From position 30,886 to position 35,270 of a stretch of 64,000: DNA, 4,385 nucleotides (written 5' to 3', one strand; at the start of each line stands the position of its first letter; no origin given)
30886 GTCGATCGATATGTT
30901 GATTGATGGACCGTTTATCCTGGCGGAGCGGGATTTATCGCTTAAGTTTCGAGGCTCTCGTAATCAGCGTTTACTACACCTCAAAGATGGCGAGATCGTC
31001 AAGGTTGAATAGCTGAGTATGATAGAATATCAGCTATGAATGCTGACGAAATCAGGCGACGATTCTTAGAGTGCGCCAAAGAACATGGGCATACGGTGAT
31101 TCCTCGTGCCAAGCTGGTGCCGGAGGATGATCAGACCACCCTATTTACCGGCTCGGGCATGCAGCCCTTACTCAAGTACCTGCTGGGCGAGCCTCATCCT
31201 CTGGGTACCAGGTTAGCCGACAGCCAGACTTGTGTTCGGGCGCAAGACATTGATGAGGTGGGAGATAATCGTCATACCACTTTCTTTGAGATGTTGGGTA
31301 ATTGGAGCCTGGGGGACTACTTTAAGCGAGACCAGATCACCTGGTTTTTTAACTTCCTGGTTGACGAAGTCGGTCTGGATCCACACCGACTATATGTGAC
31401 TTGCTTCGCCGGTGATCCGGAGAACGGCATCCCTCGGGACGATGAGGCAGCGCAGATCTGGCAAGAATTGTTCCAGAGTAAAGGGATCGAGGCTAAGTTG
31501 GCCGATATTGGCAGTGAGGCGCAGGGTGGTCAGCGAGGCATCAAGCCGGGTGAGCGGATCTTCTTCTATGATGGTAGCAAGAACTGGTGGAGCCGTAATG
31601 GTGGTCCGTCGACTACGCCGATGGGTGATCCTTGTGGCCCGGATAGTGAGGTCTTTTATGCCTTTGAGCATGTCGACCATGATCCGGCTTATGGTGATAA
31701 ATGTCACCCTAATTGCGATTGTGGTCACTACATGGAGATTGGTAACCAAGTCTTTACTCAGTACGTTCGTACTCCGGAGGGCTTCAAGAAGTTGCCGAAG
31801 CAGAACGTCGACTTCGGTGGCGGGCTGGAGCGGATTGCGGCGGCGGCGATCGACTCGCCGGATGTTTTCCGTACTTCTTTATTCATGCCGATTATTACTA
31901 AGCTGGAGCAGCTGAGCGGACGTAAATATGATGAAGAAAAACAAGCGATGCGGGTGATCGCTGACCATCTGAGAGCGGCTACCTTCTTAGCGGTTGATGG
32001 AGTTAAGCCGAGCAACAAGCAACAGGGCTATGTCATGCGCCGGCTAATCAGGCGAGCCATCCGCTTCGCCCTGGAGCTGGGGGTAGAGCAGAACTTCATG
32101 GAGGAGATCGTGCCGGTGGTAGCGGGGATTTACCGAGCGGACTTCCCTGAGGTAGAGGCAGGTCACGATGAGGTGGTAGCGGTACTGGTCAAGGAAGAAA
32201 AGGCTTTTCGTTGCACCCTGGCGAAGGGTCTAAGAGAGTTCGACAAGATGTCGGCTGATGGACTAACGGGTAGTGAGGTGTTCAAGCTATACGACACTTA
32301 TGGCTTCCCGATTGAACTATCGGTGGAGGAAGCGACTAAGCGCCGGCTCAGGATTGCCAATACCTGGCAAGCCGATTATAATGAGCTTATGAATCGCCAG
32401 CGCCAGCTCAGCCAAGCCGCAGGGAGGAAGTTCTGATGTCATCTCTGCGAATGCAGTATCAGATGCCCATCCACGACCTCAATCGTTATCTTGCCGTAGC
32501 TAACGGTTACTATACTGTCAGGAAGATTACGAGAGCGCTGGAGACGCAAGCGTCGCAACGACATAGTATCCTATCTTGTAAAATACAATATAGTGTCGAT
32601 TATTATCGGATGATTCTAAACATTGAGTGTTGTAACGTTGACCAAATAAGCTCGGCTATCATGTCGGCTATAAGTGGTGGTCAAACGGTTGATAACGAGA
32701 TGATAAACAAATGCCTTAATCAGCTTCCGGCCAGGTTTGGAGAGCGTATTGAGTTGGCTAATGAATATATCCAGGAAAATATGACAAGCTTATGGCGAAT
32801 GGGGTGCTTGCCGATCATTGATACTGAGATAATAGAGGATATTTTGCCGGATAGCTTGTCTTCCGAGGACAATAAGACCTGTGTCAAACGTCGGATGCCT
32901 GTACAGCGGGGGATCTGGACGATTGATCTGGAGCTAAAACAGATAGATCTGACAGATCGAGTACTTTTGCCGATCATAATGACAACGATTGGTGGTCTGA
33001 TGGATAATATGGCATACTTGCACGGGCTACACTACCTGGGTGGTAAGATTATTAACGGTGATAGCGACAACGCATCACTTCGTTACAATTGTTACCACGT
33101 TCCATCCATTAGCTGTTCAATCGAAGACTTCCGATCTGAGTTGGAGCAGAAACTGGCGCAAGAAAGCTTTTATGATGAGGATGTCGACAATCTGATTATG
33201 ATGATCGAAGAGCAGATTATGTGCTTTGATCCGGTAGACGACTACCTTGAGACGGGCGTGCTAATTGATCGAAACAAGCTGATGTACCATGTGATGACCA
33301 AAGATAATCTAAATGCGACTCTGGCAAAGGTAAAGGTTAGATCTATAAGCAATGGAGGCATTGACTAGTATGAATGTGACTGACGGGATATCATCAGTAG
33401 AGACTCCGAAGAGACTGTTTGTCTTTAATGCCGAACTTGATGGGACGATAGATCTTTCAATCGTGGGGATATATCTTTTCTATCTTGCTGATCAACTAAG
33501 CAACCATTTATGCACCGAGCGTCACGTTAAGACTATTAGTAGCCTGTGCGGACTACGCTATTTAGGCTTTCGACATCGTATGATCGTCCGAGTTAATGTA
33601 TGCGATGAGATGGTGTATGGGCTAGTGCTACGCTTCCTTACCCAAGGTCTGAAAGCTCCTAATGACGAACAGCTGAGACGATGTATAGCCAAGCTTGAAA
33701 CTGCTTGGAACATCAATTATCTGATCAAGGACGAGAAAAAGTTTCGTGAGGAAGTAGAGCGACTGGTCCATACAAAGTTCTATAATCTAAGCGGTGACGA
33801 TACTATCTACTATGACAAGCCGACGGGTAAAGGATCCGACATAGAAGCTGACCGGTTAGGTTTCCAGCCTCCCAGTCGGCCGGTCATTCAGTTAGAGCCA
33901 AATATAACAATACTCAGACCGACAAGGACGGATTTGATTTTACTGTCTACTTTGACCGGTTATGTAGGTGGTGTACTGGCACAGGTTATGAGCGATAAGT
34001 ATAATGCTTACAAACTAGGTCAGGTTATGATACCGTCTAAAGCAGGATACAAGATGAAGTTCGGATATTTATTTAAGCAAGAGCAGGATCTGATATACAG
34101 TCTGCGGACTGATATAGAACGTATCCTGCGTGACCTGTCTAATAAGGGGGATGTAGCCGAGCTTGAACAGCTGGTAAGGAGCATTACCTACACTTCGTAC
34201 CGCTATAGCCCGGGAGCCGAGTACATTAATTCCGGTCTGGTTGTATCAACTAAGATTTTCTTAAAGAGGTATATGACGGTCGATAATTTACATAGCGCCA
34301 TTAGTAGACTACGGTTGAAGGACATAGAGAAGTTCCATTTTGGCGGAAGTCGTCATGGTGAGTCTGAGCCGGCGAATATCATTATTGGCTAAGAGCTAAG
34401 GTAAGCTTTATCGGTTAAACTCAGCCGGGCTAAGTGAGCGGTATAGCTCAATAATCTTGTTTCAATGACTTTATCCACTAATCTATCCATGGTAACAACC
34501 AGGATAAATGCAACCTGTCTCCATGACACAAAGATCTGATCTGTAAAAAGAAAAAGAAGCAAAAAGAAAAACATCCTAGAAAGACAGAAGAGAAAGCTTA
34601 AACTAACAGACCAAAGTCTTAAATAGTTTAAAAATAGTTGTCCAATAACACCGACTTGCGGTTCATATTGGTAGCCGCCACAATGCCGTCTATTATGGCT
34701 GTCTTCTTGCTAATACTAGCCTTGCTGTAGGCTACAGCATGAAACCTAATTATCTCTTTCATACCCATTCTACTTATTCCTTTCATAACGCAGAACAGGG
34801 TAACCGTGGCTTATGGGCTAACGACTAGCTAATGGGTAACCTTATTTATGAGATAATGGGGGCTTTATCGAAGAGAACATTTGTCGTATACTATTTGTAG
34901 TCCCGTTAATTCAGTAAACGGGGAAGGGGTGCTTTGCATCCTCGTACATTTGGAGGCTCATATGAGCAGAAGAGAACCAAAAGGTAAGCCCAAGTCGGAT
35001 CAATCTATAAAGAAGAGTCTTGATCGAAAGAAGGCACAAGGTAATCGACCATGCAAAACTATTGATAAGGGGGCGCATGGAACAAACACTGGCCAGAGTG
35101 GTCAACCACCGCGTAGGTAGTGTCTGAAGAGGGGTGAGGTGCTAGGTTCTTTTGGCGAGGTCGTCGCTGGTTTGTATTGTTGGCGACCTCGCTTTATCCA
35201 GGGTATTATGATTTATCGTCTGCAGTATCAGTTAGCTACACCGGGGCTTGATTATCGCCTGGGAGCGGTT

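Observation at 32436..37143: Tetrad of miniature M16 (pitrilysin)-like paralogs in two overlapping pairs, with only one member keeping the HxxEH zinc site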

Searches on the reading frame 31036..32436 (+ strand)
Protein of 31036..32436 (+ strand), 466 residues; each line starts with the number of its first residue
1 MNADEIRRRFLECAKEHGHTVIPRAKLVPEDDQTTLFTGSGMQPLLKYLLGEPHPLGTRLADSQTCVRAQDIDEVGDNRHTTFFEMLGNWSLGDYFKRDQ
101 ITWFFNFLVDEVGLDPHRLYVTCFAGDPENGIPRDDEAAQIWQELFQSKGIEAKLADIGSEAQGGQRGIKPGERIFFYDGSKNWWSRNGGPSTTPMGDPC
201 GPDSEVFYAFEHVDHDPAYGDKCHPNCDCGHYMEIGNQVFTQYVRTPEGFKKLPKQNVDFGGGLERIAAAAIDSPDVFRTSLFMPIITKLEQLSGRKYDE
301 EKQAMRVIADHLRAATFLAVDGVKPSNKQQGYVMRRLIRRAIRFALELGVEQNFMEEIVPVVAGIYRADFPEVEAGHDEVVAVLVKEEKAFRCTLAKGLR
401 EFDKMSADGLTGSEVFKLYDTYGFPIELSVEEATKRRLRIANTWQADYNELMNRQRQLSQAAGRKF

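Call 3: search_protein_families(library=pfam, proteins=[window:31036-32436:+], max_evalue=10)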
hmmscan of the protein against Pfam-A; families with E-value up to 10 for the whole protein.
window:31036-32436:+ (466 aa): 1 family
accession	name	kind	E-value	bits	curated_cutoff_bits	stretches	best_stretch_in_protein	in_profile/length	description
PF01411.24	tRNA-synt_2c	-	1.1e-108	364.6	30.3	1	5-462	1-431/552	tRNA synthetases class II (A)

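Call 4: search_protein_families(library=ncbifam, proteins=[window:31036-32436:+], max_evalue=10)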
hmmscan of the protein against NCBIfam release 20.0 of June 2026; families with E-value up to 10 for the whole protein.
window:31036-32436:+ (466 aa): 3 families
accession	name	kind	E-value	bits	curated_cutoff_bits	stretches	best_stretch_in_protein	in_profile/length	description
NF002436.0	PRK01584.1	equivalog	1.5e-124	416.7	529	1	1-464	1-439/595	alanine--tRNA ligase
TIGR00344.1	alaS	equivalog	1.1e-108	364.6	457.05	1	5-462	1-429/847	alanine--tRNA ligase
TIGR03683.1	A-tRNA_syn_arch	equivalog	1.1e-35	123.1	744.7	3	304-439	327-463/902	alanine--tRNA ligase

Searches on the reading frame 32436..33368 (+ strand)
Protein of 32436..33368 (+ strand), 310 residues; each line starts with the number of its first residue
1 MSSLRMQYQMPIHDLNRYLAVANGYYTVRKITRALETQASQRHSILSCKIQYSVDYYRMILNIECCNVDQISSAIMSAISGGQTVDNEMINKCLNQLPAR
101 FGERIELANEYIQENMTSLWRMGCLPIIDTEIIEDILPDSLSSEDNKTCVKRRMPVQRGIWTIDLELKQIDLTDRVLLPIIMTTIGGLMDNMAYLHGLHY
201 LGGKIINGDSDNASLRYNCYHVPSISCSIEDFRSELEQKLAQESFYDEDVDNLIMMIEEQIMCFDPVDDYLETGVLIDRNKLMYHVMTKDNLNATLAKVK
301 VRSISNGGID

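Call 3: search_protein_families(library=pfam, proteins=[window:32436-33368:+], max_evalue=10)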
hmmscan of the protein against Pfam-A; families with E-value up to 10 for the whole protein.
window:32436-33368:+ (310 aa): 2 families
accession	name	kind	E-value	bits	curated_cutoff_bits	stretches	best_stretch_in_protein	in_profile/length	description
PF22909.1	Caulimovir_coat_dom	-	0.011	16.5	27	1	57-108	7-62/113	Caulimovirus coat protein, conserved domain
PF18151.6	DUF5601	-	0.017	15.7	23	1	222-262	17-61/65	Domain of unknown function (DUF5601)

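Call 4: search_protein_families(library=ncbifam, proteins=[window:32436-33368:+], max_evalue=10)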
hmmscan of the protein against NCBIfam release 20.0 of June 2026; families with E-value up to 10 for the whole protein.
window:32436-33368:+ (310 aa): 0 families

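Call 43: search_protein_families(library=padloc, proteins=[window:32436-33368:+], max_evalue=1)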
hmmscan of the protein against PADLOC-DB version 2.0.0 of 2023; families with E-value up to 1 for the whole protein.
window:32436-33368:+ (310 aa): 0 families

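Call 44: search_protein_families(library=phrogs, proteins=[window:32436-33368:+], max_evalue=1)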
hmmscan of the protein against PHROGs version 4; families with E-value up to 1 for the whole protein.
window:32436-33368:+ (310 aa): 1 family
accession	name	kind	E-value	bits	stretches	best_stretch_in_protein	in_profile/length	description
phrog_36411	-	unknown function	0.69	11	0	59-78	32-51/126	-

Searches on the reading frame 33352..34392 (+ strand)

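Call 3: search_protein_families(library=pfam, proteins=[window:33352-34392:+], max_evalue=10)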
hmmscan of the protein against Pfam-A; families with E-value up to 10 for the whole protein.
window:33352-34392:+ (346 aa): 0 families

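Call 4: search_protein_families(library=ncbifam, proteins=[window:33352-34392:+], max_evalue=10)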
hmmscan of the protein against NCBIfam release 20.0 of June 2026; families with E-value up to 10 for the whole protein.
window:33352-34392:+ (346 aa): 1 family
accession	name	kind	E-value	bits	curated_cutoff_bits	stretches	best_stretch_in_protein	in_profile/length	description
NF047501.1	lipo_LIC_13215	equivalog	0.047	13.1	200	1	232-279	64-110/194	LIC_13215 family putative lipoprotein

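Call 43: search_protein_families(library=padloc, proteins=[window:33352-34392:+], max_evalue=1)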
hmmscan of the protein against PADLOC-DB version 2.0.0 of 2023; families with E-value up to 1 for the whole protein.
window:33352-34392:+ (346 aa): 0 families

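Call 44: search_protein_families(library=phrogs, proteins=[window:33352-34392:+], max_evalue=1)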
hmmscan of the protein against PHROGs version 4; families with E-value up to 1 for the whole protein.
window:33352-34392:+ (346 aa): 0 families

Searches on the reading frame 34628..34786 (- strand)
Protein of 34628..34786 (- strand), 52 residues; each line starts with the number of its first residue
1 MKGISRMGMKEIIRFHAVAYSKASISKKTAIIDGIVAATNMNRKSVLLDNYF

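Call 3: search_protein_families(library=pfam, proteins=[window:34628-34786:-], max_evalue=10)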
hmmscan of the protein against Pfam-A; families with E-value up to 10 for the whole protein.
window:34628-34786:- (52 aa): 1 family
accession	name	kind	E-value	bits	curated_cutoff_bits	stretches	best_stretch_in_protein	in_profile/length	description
PF20710.2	DUF6824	-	0.18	12.7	27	1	9-42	19-52/84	Domain of unknown function (DUF6824)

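Call 44: search_protein_families(library=phrogs, proteins=[window:34628-34786:-], max_evalue=1)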
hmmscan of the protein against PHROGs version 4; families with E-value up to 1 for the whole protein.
window:34628-34786:- (52 aa): 0 families

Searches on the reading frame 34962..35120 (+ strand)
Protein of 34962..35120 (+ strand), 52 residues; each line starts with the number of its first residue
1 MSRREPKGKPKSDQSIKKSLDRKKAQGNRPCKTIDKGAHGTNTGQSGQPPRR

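Call 43: search_protein_families(library=padloc, proteins=[window:34962-35120:+], max_evalue=1)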
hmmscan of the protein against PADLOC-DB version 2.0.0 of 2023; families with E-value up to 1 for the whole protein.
window:34962-35120:+ (52 aa): 0 families

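Call 44: search_protein_families(library=phrogs, proteins=[window:34962-35120:+], max_evalue=1)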
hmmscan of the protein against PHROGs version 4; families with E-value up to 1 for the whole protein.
window:34962-35120:+ (52 aa): 0 families

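Call 69: search_protein_families(library=pfam, proteins=[window:34962-35117:+], max_evalue=10)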
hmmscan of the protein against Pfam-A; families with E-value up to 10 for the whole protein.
seq(52 aa): 0 families

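Call 70: search_protein_families(library=ncbifam, proteins=[window:34962-35117:+], max_evalue=10)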
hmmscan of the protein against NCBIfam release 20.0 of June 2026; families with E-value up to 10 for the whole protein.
seq(52 aa): 0 families
